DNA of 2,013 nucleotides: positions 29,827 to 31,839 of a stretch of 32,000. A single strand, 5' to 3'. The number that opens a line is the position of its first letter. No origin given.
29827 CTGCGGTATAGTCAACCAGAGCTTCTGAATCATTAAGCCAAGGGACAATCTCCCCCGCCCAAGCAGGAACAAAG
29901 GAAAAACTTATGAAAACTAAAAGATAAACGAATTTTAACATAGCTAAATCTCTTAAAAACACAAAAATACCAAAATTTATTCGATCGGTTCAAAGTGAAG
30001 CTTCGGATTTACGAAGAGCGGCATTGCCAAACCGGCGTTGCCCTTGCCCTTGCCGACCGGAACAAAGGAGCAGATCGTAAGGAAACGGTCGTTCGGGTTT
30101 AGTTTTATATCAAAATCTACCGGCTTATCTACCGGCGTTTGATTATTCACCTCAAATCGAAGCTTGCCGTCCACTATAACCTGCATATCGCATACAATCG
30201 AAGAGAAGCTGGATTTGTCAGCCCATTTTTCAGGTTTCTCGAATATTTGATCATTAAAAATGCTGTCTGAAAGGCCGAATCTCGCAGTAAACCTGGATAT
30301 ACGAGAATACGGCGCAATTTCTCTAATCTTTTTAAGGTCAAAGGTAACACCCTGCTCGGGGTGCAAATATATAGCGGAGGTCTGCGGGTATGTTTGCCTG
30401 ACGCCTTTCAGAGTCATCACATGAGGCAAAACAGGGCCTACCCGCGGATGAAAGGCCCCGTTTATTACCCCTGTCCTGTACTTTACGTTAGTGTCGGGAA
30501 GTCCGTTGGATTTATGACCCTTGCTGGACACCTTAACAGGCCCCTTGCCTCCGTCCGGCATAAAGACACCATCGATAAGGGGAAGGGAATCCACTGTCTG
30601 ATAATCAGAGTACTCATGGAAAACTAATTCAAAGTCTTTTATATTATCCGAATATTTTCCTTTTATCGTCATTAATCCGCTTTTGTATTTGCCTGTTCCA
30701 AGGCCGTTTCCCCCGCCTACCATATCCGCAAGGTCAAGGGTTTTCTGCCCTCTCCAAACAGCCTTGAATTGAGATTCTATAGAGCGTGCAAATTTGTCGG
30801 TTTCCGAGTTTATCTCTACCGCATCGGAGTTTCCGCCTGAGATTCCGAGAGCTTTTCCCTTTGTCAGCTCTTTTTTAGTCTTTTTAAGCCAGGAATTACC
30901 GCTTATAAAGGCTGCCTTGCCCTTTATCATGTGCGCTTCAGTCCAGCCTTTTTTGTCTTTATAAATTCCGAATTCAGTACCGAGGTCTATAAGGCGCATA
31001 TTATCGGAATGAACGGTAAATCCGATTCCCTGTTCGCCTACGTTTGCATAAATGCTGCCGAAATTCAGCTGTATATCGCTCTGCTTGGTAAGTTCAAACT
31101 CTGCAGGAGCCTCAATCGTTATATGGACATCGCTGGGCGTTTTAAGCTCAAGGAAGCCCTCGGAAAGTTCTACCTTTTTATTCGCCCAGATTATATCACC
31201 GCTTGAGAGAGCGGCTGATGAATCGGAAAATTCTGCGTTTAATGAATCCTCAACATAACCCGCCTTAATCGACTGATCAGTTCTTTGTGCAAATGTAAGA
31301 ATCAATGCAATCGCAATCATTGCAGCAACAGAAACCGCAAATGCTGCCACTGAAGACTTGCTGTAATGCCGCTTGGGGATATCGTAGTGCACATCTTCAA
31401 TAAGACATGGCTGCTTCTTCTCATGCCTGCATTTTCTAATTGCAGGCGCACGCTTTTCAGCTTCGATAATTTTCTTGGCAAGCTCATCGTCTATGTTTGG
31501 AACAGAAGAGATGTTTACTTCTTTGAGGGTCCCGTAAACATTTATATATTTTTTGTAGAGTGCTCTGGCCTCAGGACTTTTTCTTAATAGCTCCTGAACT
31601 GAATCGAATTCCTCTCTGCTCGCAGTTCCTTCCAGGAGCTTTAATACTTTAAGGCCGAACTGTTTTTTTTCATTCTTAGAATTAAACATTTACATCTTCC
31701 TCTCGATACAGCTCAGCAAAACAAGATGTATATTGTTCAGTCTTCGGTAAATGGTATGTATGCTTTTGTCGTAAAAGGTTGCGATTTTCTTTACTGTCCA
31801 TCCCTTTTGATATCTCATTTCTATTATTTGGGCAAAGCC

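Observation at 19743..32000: ECF sigma / FecR anti-sigma-led 12-kb one-strand cluster: three paralogous secreted LamG/Ig/dockerin-like proteins plus two sulfatases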

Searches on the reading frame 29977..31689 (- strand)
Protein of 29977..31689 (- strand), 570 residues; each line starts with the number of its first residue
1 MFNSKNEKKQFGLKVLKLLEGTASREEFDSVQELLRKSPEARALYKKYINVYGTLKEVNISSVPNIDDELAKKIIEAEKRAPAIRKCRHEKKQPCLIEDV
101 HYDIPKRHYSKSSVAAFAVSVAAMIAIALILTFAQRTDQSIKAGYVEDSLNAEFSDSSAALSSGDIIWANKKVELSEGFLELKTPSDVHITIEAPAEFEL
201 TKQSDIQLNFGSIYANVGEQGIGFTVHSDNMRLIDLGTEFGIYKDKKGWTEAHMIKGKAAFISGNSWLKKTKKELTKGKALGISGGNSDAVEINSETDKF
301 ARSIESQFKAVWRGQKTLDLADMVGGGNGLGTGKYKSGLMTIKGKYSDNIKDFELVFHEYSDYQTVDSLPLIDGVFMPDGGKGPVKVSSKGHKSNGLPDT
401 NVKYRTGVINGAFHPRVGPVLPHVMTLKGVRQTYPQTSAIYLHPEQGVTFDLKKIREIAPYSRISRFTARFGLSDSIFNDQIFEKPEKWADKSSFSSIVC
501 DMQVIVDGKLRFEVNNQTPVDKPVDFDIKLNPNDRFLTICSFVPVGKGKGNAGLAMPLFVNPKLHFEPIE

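Call 8: search_protein_families(library=pfam, proteins=[window:29977-31689:-], max_evalue=0.01)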
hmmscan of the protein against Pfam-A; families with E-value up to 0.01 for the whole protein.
window:29977-31689:- (570 aa): 1 family
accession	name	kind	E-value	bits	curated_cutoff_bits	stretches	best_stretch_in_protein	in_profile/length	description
PF04773.18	FecR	-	0.00015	22.6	24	1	197-259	34-96/97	FecR protein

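Call 21: find_homologous_proteins(query=window:29977-31689:-, max_evalue=0.001)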
Query window:29977-31689:- (570 aa): 148 proteins with E <= 0.001 among 8000 candidates; the best 120 are listed.
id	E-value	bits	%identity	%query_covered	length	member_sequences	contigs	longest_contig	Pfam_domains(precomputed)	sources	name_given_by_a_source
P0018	0.0e+0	1290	100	100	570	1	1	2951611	-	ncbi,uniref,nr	ncbi:FecR protein [Sedimentisphaera cyanobacteriorum]|uniref:FecR protein n=1 Tax=Sedimentisphaera c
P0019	0.0e+0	1045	79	100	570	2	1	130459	PF04773.19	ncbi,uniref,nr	ncbi:FecR domain-containing protein [Sedimentisphaera salicampi]|uniref:FecR domain-containing prote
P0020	1.8e-155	537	46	98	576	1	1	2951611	PF04773.19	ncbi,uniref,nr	ncbi:FecR protein [Sedimentisphaera cyanobacteriorum]|uniref:FecR protein n=1 Tax=Sedimentisphaera c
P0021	6.9e-153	528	46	98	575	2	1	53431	PF04773.19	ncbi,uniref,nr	ncbi:FecR domain-containing protein [Sedimentisphaera salicampi]|uniref:FecR domain-containing prote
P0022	2.1e-106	375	37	98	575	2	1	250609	PF04773.19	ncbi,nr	ncbi:FecR protein [Sedimentisphaera salicampi]|nr:FecR protein [Sedimentisphaera salicampi]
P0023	3.0e-106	374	37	98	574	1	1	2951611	PF04773.19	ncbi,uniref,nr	ncbi:FecR protein [Sedimentisphaera cyanobacteriorum]|uniref:FecR protein n=1 Tax=Sedimentisphaera c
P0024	6.9e-96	340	34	95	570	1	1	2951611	-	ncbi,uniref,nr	ncbi:FecR protein [Sedimentisphaera cyanobacteriorum]|uniref:FecR protein n=1 Tax=Sedimentisphaera c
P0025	3.1e-92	328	34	100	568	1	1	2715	-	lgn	-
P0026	1.0e-84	303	32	98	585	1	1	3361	PF08305.18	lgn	-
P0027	4.3e-83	298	34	99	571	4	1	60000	PF04773.19,PF08305.18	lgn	-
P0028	2.1e-79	286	33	97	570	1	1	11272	PF04773.19,PF08305.18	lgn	-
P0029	9.4e-79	284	35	94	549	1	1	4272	PF04773.19,PF08305.18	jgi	jgi:hypothetical protein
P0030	2.8e-77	279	31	98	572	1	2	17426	-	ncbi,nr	ncbi:MAG: NPCBM/NEW2 domain-containing protein [Sedimentisphaerales bacterium]|nr:NPCBM/NEW2 domain-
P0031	1.3e-75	273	35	99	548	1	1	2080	PF04773.19,PF08305.18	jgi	jgi:hypothetical protein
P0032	1.4e-74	270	34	99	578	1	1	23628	PF04773.19,PF08305.18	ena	-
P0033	2.7e-73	266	33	98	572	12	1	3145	PF08305.18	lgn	-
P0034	3.8e-72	262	33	98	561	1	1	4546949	PF08305.18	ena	-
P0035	4.2e-70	255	32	94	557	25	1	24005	PF04773.19,PF08305.18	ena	-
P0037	2.4e-69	253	32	97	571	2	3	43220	PF04773.19,PF08305.18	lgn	-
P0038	2.5e-69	253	32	94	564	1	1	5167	PF04773.19,PF08305.18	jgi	jgi:hypothetical protein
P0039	3.6e-69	252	33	98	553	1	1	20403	PF04773.19,PF08305.18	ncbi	-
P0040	2.0e-68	250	33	97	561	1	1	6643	PF04773.19,PF08305.18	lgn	-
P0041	1.1e-67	247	33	88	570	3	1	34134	PF04773.19,PF08305.18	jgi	-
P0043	1.4e-67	247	33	92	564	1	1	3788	PF08305.18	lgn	-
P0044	1.4e-67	247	32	98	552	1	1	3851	PF04773.19,PF08305.18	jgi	jgi:hypothetical protein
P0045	1.6e-67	247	34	88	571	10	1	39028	PF04773.19,PF08305.18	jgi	-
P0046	1.1e-66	244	31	99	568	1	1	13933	PF04773.19,PF08305.18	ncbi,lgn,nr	ncbi:MAG: NPCBM/NEW2 domain-containing protein [Sedimentisphaerales bacterium]|nr:NPCBM/NEW2 domain-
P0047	1.3e-66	244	31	94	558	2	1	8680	PF04773.19,PF08305.18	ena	-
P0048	1.9e-66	243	28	99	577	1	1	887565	PF04773.19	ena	-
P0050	3.2e-65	239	32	97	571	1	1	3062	PF04773.19,PF08305.18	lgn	-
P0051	6.1e-65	238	32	88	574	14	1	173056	PF04773.19,PF08305.18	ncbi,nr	ncbi:MAG: NPCBM/NEW2 domain-containing protein [Phycisphaerae bacterium]|nr:NPCBM/NEW2 domain-contai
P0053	9.5e-65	237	31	97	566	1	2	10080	PF08305.18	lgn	-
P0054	1.8e-64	237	32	99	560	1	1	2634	PF04773.19,PF08305.18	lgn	-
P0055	2.9e-64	236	32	88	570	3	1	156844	PF04773.19,PF08305.18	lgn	-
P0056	4.0e-64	235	33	94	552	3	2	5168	PF04773.19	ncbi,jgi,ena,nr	ncbi:MAG TPA: FecR domain-containing protein [Anaerohalosphaeraceae bacterium]|nr:FecR domain-contai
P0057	4.3e-64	235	31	99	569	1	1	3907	PF04773.19,PF08305.18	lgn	-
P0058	5.6e-64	235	30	96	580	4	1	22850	PF08305.18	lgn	-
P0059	1.0e-63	234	31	85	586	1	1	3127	PF04773.19,PF08305.18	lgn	-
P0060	1.4e-63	234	31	93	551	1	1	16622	PF04773.19,PF08305.18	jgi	jgi:hypothetical protein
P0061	1.6e-63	233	32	97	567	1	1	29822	PF04773.19,PF08305.18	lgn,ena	-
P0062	3.0e-63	233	30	94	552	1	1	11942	PF08305.18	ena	-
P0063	4.6e-63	232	31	97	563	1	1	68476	PF04773.19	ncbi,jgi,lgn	jgi:hypothetical protein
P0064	5.7e-63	232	31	97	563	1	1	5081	PF04773.19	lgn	-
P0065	1.1e-62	231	30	96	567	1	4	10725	PF04773.19,PF08305.18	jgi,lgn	jgi:hypothetical protein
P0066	1.4e-62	230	33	95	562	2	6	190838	PF04773.19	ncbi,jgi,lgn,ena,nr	ncbi:MAG TPA: FecR domain-containing protein [Anaerohalosphaeraceae bacterium]|nr:FecR domain-contai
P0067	6.4e-62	228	30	98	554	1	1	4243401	PF04773.19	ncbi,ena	-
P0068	7.7e-62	228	33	92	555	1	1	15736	PF08305.18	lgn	-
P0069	8.6e-62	228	30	88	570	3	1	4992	PF04773.19,PF08305.18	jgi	jgi:hypothetical protein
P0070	3.0e-61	226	31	95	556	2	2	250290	PF04773.19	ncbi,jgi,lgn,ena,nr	ncbi:MAG TPA: NPCBM/NEW2 domain-containing protein [Anaerohalosphaeraceae bacterium]|nr:NPCBM/NEW2 d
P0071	2.2e-60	223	31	83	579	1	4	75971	PF04773.19,PF08305.18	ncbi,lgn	-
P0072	3.7e-60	222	31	95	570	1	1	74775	PF04773.19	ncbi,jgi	jgi:hypothetical protein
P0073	5.8e-60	222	30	98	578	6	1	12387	PF04773.19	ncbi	ncbi:MAG: FecR domain-containing protein [Anaerohalosphaeraceae bacterium]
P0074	9.3e-60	221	31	94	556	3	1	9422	PF04773.19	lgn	-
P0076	2.4e-59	220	30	99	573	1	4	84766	PF08305.18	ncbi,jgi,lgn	jgi:hypothetical protein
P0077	6.0e-59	218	31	98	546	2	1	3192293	PF04773.19,PF08305.18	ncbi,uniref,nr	ncbi:FecR protein [Sedimentisphaera salicampi]|uniref:FecR protein n=2 Tax=Sedimentisphaera salicamp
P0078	9.8e-59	218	30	97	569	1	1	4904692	PF04773.19,PF08305.18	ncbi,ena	-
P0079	1.1e-58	217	30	97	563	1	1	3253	PF04773.19,PF08305.18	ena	-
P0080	1.3e-58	217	31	95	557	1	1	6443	PF04773.19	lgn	-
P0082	2.7e-58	216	31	90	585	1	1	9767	PF04773.19,PF08305.18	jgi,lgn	jgi:hypothetical protein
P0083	3.1e-58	216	29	97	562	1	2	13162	PF04773.19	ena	-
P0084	7.7e-58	215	29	99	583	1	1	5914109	-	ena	-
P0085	9.5e-58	214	30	94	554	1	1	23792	PF04773.19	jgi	jgi:hypothetical protein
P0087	1.4e-57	214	30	94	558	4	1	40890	PF04773.19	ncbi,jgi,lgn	jgi:hypothetical protein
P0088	3.5e-57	212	30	99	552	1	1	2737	PF04773.19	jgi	jgi:hypothetical protein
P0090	5.4e-57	212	34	83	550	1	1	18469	PF04773.19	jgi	jgi:hypothetical protein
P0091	7.7e-57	211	30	91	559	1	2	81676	PF08305.18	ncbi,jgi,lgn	ncbi:MAG: NPCBM/NEW2 domain-containing protein [Phycisphaerae bacterium]|jgi:hypothetical protein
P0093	4.6e-56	209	30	95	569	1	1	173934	PF04773.19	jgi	-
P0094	6.4e-56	208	29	98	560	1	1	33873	PF04773.19,PF08305.18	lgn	-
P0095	8.3e-55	205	30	98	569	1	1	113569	PF04773.19,PF08305.18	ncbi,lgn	-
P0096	2.9e-54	203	29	96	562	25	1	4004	PF04773.19,PF08305.18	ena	-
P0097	8.7e-54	201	29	94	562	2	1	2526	PF04773.19,PF08305.18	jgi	jgi:hypothetical protein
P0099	2.1e-53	200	30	99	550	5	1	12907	PF04773.19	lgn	-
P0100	2.4e-53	200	31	98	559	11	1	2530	PF04773.19,PF08305.18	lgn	-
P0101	2.6e-53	200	33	75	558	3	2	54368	PF08305.18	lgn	-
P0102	3.7e-53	199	28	92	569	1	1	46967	PF08305.18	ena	-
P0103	4.0e-53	199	30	99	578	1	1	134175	PF04773.19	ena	-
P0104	1.0e-52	198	28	97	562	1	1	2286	PF04773.19,PF08305.18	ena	-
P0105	1.9e-52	197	29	92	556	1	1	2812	PF08305.18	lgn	-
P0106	3.8e-52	196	32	78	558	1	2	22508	PF08305.18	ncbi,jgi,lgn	jgi:hypothetical protein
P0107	2.2e-51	193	29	98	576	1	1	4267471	PF04773.19,PF08305.18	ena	-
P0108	6.7e-51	192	30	96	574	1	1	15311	PF08305.18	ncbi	-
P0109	8.0e-51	191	29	94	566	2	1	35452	PF04773.19,PF08305.18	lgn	-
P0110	8.7e-51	191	29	95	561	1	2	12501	PF04773.19,PF08305.18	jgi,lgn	jgi:hypothetical protein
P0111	1.0e-49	188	30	92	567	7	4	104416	PF08305.18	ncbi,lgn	-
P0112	2.7e-49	186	30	69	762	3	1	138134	PF24517.3,PF08305.18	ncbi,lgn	ncbi:MAG: NPCBM/NEW2 domain-containing protein [Anaerohalosphaeraceae bacterium]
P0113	4.4e-49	186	28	97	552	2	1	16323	PF04773.19,PF08305.18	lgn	-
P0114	1.6e-48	184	31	65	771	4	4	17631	PF24517.3,PF08305.18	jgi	jgi:hypothetical protein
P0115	2.9e-48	183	31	69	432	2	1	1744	PF04773.19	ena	-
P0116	9.4e-48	181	32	68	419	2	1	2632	PF04773.19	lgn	-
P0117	1.8e-46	177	28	92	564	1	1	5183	PF04773.19,PF08305.18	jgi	jgi:hypothetical protein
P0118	4.1e-46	176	31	57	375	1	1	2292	PF04773.19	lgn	-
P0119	9.7e-46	175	29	92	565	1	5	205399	PF08305.18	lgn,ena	-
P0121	4.9e-42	162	31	65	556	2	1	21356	PF08305.18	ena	-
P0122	8.2e-42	162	28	92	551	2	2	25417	PF04773.19,PF08305.18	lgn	-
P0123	1.2e-40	158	26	96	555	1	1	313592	PF08305.18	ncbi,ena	-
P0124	3.3e-40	156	31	71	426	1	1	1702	PF04773.19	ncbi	-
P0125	1.3e-39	155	32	66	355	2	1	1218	PF08305.18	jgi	jgi:hypothetical protein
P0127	3.3e-37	147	30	69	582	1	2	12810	PF04773.19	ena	-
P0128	2.5e-36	144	27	91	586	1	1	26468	PF04773.19,PF08305.18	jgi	jgi:hypothetical protein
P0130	2.1e-26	111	31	56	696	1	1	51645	PF04773.19,PF08305.18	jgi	jgi:hypothetical protein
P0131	8.7e-26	109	31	56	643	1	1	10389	PF08305.18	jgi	jgi:hypothetical protein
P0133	5.6e-25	106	24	100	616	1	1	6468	PF08305.18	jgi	jgi:hypothetical protein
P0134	2.1e-24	104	29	73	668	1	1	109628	PF04773.19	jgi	jgi:hypothetical protein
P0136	1.1e-21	95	27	69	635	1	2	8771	PF08305.18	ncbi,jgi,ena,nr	ncbi:MAG: hypothetical protein GX594_11660 [Pirellulaceae bacterium]|nr:hypothetical protein [Pirell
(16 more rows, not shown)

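Call 27: find_encoding_contigs(protein=P0019, flank=10000, max_places=3)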
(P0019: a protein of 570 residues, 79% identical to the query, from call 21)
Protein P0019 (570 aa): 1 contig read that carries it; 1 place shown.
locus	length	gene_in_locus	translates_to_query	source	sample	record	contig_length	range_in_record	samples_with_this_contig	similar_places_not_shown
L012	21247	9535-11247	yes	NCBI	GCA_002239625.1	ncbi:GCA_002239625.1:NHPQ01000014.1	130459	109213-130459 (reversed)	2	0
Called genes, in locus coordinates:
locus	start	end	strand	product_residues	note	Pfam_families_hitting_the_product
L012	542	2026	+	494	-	PF01839:FG-GAP (faint), PF13517:FG-GAP_3, PF07593:UnbV_ASPIC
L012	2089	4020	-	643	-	PF00012:HSP70, PF06723:MreB_Mbl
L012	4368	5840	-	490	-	PF14691:Fer4_20, PF13738:Pyr_redox_3 (faint), PF01262:AlaDh_PNT_C (faint), PF01266:DAO (faint), PF03486:HI0933_like (faint), PF07992:Pyr_redox_2, PF13450:NAD_binding_8, PF00070:Pyr_redox (weak), +1 more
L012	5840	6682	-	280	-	PF10418:DHODB_Fe-S_bind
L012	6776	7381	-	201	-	PF00574:CLP_protease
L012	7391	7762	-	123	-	-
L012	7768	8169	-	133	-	PF05168:HEPN (faint)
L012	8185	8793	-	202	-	PF00574:CLP_protease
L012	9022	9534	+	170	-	PF04542:Sigma70_r2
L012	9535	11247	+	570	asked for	PF04773:FecR (faint)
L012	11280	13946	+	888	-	PF13385:Laminin_G_3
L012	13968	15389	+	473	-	PF00884:Sulfatase, PF16347:SGSH_C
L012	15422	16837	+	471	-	PF00884:Sulfatase, PF01663:Phosphodiest (faint), PF16347:SGSH_C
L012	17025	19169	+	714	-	PF07679:I-set (weak), PF13927:Ig_3 (faint), PF13385:Laminin_G_3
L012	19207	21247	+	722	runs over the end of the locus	PF07679:I-set, PF13927:Ig_3, PF00047:ig (weak), PF13385:Laminin_G_3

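Call 40: search_protein_families(library=pfam, alignment_id=A6, max_evalue=0.001)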
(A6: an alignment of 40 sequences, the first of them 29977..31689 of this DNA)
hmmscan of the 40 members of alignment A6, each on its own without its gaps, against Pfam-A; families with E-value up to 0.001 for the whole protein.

A. member 1, window:29977-31689:- (570 aa): 1 family
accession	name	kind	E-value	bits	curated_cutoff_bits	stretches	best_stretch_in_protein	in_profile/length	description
PF04773.18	FecR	-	0.00015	22.6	24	1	197-259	34-96/97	FecR protein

B. families by the number of members that match (of 40 scanned): 2 families
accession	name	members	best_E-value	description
PF04773.18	FecR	39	1.9e-09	FecR protein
PF08305.17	NPCBM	27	1.8e-11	NPCBM/NEW2 domain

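Call 41: search_solved_structures(query=A6, max_evalue=1, show_alignments=2)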
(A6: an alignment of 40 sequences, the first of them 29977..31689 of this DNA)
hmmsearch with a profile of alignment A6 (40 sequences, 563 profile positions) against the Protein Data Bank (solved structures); distinct sequences matched with E-value up to 1: 2.
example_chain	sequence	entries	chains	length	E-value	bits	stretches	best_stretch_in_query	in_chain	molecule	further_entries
7js4_A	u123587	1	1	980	3.3e-06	29.1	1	443-559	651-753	F5/8 type C domain protein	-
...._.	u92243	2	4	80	0.042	15.5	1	8-86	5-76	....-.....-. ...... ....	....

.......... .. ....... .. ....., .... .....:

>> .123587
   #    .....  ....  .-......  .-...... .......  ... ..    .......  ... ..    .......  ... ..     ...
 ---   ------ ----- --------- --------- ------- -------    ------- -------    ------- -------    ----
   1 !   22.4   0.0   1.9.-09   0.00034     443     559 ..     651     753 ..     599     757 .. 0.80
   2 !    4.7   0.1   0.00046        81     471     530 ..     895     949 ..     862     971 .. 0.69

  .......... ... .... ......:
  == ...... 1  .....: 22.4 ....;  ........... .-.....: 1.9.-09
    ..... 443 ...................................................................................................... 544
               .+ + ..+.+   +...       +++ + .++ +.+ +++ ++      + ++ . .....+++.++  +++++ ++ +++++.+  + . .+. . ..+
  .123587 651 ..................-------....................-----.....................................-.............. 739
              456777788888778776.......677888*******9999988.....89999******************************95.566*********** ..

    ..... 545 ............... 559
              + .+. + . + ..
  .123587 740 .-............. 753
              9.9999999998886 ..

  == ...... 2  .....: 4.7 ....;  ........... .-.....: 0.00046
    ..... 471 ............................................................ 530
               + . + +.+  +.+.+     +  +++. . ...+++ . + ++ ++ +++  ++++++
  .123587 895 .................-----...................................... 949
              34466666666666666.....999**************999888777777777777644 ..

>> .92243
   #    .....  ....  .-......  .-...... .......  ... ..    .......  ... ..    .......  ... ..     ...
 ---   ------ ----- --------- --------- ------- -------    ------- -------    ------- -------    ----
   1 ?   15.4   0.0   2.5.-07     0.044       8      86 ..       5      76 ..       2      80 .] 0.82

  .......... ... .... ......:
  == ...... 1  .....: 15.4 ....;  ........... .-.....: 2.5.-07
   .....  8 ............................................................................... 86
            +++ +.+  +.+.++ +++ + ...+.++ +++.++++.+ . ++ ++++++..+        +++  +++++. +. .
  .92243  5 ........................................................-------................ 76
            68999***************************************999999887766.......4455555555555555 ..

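Call 44: find_encoding_contigs(protein=P0034, flank=8000, max_places=1)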
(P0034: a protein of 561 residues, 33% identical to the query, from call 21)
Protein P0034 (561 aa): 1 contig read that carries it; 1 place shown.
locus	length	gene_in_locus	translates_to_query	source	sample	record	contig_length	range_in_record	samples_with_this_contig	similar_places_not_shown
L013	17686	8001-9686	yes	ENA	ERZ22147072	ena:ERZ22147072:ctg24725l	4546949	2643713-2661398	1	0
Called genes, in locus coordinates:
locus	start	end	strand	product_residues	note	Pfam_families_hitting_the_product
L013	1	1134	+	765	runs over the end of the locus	PF17678:Glyco_hydro_92N, PF07971:Glyco_hydro_92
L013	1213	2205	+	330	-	PF07690:MFS_1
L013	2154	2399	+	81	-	-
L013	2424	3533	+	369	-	PF00480:ROK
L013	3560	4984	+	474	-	PF06824:Glyco_hydro_125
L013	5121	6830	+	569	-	PF20957:GxGYxYP_N_2nd, PF20958:GxGYxYP_N_3rd, PF14323:GxGYxYP_C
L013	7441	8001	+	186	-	PF04542:Sigma70_r2, PF08281:Sigma70_r4_2 (faint)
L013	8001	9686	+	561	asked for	PF08305:NPCBM (weak)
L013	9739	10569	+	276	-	PF07963:N_methyl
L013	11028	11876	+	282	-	PF13385:Laminin_G_3, PF07589:PEP_exosort_dom (weak)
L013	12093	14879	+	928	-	PF13385:Laminin_G_3, PF22825:HpiC1-like (weak)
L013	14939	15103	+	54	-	-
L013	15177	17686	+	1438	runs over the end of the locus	PF13385:Laminin_G_3, PF06439:3keto-disac_hyd, PF22848:ASD1_dom, PF06964:Alpha-L-AF_C, PF22847:Glyco_hydro_43_rel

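Call 45: find_encoding_contigs(protein=P0066, flank=8000, max_places=1)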
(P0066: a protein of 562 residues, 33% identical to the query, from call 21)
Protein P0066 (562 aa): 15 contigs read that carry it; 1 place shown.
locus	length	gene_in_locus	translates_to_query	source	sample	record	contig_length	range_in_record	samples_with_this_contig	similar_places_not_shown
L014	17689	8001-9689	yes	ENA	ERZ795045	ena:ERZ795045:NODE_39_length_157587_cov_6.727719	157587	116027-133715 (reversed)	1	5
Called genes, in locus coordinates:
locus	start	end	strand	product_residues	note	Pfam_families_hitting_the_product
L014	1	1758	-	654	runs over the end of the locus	-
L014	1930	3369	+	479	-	PF07690:MFS_1, PF13347:MFS_2, PF03209:PUCC (weak), PF07690:MFS_1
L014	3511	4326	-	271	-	PF07963:N_methyl (weak), PF07596:SBP_bac_10 (faint)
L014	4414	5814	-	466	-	-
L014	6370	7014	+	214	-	PF07589:PEP_exosort_dom (weak)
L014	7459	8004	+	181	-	PF04542:Sigma70_r2, PF08281:Sigma70_r4_2 (weak), PF04545:Sigma70_r4 (faint)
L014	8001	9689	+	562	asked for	PF04773:FecR (weak)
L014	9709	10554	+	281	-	PF07963:N_methyl (weak)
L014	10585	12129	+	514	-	PF00884:Sulfatase, PF01663:Phosphodiest (faint), PF02995:DUF229 (weak), PF16347:SGSH_C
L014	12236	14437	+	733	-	PF00047:ig (weak), PF07679:I-set, PF13895:Ig_2 (weak), PF13927:Ig_3, PF13385:Laminin_G_3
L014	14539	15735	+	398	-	-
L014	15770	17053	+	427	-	-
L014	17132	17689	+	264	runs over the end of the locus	PF07589:PEP_exosort_dom (faint)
